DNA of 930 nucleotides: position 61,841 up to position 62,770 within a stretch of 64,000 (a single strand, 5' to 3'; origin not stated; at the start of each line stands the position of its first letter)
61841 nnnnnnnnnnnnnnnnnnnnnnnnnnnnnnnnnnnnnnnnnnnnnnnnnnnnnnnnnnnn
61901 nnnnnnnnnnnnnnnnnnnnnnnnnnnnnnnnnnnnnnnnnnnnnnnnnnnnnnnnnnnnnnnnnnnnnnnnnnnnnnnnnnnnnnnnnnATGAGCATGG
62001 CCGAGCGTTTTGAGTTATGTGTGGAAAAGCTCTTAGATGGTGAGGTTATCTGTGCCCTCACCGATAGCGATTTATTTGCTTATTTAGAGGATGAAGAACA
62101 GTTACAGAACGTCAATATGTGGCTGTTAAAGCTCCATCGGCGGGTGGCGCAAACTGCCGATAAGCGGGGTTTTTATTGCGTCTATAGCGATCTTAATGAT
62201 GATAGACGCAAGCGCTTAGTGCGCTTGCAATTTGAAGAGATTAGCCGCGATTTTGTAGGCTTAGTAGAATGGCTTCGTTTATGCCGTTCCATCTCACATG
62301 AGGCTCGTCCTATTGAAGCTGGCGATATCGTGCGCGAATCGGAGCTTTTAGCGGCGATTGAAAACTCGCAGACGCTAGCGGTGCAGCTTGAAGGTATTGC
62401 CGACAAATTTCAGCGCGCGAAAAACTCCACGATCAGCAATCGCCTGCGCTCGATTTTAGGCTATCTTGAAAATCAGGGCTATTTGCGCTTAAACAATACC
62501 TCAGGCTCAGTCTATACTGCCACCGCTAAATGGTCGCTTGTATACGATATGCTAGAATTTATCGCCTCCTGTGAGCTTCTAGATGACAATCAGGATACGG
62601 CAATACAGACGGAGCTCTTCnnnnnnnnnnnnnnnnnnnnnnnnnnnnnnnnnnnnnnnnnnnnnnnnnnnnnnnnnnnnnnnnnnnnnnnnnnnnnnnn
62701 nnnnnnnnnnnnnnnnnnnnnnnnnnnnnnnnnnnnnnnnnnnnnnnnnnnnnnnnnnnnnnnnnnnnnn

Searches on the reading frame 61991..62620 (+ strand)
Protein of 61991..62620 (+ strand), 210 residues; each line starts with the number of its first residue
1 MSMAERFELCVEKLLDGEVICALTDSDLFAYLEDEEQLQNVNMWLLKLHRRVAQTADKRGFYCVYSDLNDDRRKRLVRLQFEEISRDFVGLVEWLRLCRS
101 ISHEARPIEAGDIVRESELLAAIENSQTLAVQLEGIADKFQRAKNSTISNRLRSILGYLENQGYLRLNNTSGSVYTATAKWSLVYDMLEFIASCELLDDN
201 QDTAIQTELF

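Call 50: search_protein_families(library=pfam, proteins=[window:61991-62620:+])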
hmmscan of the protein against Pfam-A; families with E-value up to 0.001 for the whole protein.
window:61991-62620:+ (210 aa): 1 family
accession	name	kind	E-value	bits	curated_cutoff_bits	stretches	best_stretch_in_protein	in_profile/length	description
PF21980.2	MksE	-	8.8e-07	29.9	27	1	8-174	4-149/163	Condensin complex protein MksE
